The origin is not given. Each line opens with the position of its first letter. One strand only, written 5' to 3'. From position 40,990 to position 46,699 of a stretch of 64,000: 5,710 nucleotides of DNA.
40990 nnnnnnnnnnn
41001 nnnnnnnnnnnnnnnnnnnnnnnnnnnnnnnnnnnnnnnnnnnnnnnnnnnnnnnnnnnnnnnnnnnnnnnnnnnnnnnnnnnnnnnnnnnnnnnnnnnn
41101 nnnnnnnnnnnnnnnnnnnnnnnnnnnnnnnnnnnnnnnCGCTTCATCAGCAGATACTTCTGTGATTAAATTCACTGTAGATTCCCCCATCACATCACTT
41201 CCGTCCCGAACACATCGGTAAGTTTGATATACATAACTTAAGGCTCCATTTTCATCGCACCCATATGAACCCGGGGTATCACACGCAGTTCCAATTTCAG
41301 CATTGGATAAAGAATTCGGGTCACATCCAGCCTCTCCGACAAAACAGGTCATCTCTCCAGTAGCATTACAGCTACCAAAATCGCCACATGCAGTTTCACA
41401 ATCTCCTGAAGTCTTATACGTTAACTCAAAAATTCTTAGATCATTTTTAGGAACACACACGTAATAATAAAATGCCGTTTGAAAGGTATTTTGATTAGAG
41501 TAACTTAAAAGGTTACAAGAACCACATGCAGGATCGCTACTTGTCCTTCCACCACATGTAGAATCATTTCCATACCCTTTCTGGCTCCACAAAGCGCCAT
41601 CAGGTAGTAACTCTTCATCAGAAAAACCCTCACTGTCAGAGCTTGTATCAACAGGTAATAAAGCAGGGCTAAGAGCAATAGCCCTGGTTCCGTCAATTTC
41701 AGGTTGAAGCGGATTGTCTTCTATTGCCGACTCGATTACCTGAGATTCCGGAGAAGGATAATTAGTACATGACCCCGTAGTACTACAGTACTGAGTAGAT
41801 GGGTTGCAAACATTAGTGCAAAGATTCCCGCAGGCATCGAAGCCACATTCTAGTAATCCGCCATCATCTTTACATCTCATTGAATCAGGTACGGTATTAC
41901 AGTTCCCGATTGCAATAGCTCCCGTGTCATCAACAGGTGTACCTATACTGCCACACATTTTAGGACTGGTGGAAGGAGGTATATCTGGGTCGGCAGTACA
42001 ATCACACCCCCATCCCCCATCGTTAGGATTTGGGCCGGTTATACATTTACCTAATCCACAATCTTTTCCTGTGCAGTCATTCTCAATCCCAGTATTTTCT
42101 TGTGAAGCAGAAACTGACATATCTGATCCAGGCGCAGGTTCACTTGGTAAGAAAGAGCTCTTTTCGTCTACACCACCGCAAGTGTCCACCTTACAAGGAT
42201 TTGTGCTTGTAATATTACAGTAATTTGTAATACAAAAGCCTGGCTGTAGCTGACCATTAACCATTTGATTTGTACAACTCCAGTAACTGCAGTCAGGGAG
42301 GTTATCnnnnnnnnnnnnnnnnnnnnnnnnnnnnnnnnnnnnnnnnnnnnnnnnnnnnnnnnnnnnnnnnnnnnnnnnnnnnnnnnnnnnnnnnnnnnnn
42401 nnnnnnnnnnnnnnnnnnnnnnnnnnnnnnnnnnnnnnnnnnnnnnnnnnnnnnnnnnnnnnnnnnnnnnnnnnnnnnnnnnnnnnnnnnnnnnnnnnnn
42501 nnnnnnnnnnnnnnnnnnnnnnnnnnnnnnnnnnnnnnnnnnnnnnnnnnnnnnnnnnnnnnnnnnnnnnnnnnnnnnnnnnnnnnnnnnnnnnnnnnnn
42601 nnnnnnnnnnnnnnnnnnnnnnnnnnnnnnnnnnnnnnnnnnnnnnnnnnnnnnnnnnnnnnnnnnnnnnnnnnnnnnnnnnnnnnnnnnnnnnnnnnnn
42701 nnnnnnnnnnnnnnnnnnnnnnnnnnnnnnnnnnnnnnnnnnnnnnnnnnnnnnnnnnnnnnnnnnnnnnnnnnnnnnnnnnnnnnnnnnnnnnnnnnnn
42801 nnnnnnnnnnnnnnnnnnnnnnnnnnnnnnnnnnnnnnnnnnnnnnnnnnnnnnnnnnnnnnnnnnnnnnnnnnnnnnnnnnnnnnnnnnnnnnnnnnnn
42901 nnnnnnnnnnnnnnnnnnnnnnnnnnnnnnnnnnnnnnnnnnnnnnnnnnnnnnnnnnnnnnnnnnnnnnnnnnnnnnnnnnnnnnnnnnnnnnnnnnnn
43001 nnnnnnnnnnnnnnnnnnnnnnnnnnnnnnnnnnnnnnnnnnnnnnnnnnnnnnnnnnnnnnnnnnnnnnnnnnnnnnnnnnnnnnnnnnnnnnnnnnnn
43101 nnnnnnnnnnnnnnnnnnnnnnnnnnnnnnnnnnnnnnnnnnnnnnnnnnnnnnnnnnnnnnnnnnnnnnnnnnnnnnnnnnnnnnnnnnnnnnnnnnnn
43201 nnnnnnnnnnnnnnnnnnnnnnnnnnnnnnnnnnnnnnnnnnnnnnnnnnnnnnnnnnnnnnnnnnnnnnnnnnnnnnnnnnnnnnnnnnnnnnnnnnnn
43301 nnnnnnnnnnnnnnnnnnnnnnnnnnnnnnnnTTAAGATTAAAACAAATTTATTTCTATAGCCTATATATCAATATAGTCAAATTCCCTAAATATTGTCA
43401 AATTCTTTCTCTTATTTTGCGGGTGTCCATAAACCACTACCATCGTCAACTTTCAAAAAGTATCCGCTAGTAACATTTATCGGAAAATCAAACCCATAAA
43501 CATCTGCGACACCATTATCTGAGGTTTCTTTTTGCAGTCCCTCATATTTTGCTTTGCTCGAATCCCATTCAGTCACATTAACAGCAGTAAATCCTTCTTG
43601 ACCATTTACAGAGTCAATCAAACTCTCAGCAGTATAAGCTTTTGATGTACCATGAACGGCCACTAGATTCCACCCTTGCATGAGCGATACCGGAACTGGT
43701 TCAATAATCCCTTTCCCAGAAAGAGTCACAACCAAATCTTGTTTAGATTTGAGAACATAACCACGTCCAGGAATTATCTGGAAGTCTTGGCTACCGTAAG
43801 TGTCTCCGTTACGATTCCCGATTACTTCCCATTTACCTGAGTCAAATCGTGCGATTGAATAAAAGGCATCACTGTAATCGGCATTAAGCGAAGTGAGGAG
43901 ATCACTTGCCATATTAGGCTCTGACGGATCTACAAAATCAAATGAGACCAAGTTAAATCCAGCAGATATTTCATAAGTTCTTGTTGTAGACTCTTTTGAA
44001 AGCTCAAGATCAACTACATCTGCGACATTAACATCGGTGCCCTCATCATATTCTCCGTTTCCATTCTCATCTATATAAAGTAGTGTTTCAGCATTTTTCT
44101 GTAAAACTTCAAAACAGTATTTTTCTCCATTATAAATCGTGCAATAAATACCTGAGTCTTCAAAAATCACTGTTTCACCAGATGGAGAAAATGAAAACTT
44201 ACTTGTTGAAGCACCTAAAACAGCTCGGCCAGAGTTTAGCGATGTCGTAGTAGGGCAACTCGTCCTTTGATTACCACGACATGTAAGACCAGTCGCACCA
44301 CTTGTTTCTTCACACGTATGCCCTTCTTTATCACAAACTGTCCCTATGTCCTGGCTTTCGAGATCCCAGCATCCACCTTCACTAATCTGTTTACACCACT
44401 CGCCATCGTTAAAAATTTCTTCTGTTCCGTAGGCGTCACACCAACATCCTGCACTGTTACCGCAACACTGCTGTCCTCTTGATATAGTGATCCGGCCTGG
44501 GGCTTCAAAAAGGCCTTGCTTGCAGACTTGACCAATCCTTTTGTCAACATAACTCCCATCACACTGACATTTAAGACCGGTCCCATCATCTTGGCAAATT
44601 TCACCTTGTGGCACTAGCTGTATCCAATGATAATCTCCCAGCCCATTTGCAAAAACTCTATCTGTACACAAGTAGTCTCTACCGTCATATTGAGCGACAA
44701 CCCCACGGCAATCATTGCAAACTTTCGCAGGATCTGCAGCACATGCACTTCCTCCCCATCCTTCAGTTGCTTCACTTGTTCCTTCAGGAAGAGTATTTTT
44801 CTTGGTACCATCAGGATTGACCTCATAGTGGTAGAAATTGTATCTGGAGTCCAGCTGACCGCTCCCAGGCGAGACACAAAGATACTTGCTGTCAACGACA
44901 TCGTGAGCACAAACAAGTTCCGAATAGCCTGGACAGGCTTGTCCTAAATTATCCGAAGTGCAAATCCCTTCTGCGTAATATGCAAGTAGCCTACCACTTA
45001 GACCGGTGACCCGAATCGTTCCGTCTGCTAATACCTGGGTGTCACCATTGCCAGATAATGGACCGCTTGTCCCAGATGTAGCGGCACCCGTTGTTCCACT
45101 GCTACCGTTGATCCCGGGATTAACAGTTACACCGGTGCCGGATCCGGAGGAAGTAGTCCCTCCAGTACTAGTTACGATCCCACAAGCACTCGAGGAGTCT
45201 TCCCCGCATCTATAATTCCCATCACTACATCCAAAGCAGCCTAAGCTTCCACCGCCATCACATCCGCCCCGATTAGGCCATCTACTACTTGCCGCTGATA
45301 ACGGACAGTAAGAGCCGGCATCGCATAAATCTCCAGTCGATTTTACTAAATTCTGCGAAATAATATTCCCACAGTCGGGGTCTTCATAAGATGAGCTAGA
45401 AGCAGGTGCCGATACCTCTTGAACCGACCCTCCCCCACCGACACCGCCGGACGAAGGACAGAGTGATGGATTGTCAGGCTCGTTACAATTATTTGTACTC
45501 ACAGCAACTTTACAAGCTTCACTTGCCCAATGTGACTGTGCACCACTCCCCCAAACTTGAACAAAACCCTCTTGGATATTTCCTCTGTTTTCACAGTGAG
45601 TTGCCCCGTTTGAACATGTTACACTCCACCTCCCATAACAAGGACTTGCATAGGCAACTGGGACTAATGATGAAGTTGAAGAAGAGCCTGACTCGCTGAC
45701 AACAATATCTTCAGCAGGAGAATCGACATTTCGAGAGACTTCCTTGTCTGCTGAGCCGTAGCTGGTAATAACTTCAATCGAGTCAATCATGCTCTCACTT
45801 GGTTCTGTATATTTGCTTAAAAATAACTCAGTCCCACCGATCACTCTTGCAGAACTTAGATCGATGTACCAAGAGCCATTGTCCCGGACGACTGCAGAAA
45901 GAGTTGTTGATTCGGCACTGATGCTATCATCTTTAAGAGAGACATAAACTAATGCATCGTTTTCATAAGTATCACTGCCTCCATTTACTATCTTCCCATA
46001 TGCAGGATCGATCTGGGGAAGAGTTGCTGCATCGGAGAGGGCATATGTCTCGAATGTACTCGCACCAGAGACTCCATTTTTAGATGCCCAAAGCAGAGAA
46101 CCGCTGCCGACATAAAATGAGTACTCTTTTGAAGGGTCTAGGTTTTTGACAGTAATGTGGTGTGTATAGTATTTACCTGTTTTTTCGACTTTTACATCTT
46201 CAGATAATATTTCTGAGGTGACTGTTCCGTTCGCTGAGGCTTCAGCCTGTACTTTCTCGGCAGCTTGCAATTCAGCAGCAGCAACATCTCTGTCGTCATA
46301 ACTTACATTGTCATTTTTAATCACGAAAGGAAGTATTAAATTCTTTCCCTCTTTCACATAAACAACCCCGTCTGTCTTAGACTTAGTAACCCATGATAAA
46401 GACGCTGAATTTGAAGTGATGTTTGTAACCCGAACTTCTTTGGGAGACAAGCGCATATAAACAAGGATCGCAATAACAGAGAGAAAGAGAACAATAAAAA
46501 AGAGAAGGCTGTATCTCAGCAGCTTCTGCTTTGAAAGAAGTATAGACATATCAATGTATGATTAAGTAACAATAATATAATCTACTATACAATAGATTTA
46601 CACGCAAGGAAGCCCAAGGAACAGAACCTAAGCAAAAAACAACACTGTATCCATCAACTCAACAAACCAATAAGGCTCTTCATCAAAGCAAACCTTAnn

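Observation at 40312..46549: Tandem giant Cys-rich surface proteins built from shared N- and C-terminal modules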

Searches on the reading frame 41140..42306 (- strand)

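Call 30: search_protein_families(library=pfam, proteins=[window:41140-42306:-], max_evalue=10)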
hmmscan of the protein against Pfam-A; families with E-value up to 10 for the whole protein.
window:41140-42306:- (389 aa): 1 family
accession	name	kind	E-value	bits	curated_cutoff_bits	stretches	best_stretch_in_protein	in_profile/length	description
PF09297.16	Zn_ribbon_NUD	-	7.3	6.8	24.8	0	94-105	15-26/32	NADH pyrophosphatase zinc ribbon domain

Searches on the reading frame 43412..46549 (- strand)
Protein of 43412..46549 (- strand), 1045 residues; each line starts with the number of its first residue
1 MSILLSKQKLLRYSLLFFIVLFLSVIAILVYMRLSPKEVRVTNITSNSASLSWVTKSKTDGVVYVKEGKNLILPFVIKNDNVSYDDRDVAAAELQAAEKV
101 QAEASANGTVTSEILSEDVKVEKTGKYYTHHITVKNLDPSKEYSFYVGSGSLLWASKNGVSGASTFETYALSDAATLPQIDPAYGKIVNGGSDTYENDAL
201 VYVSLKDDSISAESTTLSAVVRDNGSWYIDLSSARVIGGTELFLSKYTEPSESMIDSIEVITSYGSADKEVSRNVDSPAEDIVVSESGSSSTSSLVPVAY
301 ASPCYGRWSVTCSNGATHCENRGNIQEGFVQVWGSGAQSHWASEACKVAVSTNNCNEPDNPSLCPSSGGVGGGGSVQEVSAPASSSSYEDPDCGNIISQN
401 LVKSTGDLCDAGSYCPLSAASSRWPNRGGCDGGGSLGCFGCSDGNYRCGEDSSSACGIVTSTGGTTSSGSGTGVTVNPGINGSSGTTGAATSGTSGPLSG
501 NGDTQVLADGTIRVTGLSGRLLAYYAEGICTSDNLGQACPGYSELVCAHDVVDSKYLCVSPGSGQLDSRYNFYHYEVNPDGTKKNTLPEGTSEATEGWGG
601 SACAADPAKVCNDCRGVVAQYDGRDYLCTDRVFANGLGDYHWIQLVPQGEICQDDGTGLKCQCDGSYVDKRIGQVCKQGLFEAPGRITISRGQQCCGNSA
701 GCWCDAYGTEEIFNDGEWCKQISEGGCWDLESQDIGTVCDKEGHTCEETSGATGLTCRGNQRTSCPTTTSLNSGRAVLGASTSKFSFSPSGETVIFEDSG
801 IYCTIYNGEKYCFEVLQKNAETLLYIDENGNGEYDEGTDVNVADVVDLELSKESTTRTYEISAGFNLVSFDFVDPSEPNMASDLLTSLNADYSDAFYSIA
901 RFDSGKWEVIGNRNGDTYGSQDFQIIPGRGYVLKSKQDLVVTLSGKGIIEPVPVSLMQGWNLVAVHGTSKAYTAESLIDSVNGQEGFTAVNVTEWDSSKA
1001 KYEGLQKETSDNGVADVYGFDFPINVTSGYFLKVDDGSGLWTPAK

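Call 4: search_protein_families(library=pfam, proteins=[window:43412-46549:-], max_evalue=1)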
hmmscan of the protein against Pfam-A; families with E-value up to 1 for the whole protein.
window:43412-46549:- (1045 aa): 2 families
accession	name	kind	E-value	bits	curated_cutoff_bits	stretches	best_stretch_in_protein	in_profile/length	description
PF16656.11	Pur_ac_phosph_N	-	1.3e-07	32.5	30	1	40-156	7-84/93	Purple acid Phosphatase, N-terminal domain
PF00041.27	fn3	-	0.0014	19.2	25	1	35-147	2-66/84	Fibronectin type III domain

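Call 12: search_protein_families(library=ncbifam, proteins=[window:43412-46549:-], max_evalue=0.1)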
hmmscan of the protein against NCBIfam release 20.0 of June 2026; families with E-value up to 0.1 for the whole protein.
window:43412-46549:- (1045 aa): 1 family
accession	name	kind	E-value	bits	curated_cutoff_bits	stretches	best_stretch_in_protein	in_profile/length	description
NF038278.1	strep_PBP2B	exception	0.0063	15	975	1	12-100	11-99/678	penicillin-binding protein PBP2B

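Call 93: list_cluster_members(proteins=[window:43412-46549:-, window:40312-43332:-, window:36355-38388:-, window:33302-34762:-, window:30230-33283:-, window:19659-20846:-, window:9461-10726:-])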
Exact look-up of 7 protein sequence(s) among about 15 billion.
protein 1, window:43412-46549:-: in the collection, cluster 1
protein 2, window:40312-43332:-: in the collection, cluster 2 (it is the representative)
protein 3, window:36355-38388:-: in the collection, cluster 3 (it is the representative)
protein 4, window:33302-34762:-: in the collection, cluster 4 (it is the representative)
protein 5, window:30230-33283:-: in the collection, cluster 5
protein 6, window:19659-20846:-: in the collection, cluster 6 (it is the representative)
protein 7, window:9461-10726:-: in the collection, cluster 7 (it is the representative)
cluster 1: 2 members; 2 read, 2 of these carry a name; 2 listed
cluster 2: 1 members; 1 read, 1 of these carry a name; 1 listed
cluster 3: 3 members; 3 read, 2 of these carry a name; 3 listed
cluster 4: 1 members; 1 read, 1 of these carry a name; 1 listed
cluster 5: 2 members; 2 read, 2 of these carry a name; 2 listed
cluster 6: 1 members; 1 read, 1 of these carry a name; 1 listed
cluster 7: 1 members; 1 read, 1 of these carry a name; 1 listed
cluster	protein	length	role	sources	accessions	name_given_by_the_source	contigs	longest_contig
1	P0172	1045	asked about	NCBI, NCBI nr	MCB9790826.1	fibronectin type III domain-containing protein [Candidatus Nomurabacteria bacterium]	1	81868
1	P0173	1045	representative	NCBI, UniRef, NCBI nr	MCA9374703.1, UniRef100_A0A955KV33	fibronectin type III domain-containing protein [Candidatus Dojkabacteria bacterium] | Fibronectin type III domain-containing protein n=1 Tax=Candidatus Dojkabacteria bacterium ...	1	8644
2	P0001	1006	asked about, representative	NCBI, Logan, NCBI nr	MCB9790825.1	fibronectin type III domain-containing protein [Candidatus Nomurabacteria bacterium]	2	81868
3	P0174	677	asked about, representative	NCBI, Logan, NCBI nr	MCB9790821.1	fibronectin type III domain-containing protein [Candidatus Nomurabacteria bacterium]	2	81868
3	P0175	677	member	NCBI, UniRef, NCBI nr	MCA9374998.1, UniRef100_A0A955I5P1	fibronectin type III domain-containing protein [Candidatus Dojkabacteria bacterium] | Fibronectin type III domain-containing protein n=1 Tax=Candidatus Dojkabacteria bacterium ...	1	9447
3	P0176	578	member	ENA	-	-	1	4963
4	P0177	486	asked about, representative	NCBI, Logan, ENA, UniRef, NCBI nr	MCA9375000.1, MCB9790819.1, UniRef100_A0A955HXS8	hypothetical protein KC622_01570 [Candidatus Dojkabacteria bacterium] | Uncharacterized protein n=1 Tax=Candidatus Dojkabacteria bacterium TaxID=2099670 ... | hypothetical protein [Candidatus Dojkabacteria bacterium]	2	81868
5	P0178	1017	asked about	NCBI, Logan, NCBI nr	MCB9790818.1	hypothetical protein H6764_02230 [Candidatus Nomurabacteria bacterium] | hypothetical protein [Candidatus Nomurabacteria bacterium]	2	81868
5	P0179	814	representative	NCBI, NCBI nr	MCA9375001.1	hypothetical protein KC622_01575, partial [Candidatus Dojkabacteria bacterium] | hypothetical protein [Candidatus Dojkabacteria bacterium]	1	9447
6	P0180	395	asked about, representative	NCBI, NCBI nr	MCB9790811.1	elongation factor Tu [Candidatus Nomurabacteria bacterium]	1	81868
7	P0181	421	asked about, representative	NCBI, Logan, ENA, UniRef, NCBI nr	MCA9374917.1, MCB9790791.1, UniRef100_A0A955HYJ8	preprotein translocase subunit SecY [Candidatus Dojkabacteria bacterium] | Protein translocase subunit SecY n=1 Tax=Candidatus Dojkabacteria bacterium TaxID=2099670 ...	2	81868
